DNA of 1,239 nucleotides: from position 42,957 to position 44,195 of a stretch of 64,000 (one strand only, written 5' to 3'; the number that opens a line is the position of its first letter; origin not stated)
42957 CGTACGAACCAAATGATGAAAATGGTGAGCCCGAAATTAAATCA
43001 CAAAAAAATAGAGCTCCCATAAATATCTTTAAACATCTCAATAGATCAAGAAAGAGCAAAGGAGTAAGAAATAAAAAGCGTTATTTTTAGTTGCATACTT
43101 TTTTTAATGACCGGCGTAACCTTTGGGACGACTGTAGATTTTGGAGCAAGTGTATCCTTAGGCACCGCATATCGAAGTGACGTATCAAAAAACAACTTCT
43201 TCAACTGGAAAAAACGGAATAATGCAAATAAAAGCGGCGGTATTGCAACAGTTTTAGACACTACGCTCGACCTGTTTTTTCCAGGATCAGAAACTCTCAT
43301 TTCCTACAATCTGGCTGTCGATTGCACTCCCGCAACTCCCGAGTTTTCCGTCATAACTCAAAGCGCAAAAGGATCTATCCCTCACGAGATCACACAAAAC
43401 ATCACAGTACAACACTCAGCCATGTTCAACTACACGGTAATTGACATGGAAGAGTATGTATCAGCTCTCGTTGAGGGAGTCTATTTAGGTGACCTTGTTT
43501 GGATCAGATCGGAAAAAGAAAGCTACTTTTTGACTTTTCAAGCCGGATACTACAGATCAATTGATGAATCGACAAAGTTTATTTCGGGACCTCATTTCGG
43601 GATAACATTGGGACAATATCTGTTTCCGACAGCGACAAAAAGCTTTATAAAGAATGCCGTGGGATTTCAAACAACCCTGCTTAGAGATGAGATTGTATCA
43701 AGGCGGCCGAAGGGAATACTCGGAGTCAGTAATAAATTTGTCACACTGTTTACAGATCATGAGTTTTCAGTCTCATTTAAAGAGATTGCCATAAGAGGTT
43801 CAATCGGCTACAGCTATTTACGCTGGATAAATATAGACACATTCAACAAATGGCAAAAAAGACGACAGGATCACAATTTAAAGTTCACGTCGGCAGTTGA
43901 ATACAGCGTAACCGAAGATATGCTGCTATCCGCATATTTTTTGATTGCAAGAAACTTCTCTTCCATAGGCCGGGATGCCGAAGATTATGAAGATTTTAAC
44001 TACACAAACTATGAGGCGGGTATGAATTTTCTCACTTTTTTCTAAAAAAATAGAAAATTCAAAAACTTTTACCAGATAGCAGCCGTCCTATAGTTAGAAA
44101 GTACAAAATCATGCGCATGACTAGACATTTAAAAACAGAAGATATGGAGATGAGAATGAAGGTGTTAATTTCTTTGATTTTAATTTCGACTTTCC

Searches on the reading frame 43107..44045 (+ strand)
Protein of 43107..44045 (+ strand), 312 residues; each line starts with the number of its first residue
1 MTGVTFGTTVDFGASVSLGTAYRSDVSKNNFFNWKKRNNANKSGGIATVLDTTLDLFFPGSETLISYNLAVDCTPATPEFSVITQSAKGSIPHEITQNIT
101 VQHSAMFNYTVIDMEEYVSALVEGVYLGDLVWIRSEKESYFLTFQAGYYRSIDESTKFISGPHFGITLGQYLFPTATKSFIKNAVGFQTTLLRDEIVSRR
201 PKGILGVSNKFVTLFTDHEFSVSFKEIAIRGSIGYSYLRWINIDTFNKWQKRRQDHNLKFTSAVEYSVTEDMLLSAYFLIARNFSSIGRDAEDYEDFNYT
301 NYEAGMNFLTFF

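Call 21: search_protein_families(library=pfam, proteins=[window:43107-44045:+], max_evalue=0.001)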
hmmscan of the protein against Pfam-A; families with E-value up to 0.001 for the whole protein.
window:43107-44045:+ (312 aa): 0 families

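Call 89: search_protein_families(library=pfam, max_evalue=1, proteins=[window:43107-44045:+])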
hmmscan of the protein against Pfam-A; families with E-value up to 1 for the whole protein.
window:43107-44045:+ (312 aa): 3 families
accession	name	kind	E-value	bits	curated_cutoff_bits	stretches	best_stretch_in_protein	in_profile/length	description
PF16543.10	DFRP_C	-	0.019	15.9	27.5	0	240-298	21-82/88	DRG Family Regulatory Proteins, Tma46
PF10985.13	DUF2805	-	0.11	13.4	22.5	0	23-42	33-52/71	Protein of unknown function (DUF2805)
PF15138.11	Syncollin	-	0.18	12.5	32.8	1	98-161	36-99/112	Syncollin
